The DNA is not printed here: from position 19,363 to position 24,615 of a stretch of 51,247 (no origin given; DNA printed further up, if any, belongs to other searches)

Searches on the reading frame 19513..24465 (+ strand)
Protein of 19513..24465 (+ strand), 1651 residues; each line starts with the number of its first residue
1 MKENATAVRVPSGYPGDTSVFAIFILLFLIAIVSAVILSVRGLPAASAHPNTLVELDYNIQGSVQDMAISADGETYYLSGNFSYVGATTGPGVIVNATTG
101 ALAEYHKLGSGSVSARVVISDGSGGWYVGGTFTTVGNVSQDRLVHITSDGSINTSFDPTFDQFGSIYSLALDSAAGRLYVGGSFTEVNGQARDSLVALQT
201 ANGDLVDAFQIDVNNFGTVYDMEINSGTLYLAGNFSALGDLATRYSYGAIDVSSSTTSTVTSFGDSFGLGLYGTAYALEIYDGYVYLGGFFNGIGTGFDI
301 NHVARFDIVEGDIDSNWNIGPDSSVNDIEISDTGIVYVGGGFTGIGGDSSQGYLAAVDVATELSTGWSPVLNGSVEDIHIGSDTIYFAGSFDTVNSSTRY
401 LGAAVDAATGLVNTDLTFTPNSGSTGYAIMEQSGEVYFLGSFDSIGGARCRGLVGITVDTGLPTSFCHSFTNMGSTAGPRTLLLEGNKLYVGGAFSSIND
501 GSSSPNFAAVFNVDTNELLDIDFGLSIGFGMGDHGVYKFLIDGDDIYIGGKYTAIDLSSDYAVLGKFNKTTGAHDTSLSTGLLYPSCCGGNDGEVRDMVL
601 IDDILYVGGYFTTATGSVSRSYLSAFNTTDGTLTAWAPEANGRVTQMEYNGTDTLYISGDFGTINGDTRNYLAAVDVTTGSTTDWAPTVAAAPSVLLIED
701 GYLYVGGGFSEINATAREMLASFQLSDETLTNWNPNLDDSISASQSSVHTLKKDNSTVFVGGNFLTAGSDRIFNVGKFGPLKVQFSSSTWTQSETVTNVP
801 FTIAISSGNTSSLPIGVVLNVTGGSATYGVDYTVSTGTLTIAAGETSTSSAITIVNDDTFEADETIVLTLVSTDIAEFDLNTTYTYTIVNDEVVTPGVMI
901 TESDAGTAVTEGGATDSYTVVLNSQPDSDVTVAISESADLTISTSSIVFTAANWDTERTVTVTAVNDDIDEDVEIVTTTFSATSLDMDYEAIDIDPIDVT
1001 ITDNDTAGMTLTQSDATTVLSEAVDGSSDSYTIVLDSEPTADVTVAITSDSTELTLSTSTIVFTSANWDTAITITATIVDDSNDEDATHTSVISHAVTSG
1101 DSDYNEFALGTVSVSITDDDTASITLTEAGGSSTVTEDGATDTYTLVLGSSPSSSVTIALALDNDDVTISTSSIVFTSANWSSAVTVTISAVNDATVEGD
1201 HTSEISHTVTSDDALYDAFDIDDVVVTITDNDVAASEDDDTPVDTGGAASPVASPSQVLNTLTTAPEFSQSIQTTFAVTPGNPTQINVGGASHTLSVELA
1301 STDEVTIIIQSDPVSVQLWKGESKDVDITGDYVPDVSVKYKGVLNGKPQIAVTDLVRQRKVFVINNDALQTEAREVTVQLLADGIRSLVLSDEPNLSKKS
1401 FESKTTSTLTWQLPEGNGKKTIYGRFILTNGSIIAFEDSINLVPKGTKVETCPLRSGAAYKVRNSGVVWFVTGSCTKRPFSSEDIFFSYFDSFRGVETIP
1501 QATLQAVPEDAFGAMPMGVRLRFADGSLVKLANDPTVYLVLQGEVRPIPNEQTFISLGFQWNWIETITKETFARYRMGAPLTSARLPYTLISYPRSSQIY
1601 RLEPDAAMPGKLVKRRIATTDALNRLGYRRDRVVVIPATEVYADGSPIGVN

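Call 7: search_protein_families(library=pfam, proteins=[window:19513-24465:+], max_evalue=0.01)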
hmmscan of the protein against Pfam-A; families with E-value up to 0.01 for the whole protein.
window:19513-24465:+ (1651 aa): 3 families
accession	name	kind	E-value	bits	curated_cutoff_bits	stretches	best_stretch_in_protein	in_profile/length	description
PF12768.13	Rax2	-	5.7e-13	49.3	28.8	1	591-685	22-115/254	Rax2 C-terminal beta propeller domain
PF03160.20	Calx-beta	-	4.3e-09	36.9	27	1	782-874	7-98/119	Calx-beta domain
PF17164.10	DUF5122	-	9.9e-06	26.2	27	1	124-156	4-36/36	Domain of unknown function (DUF5122) beta-propeller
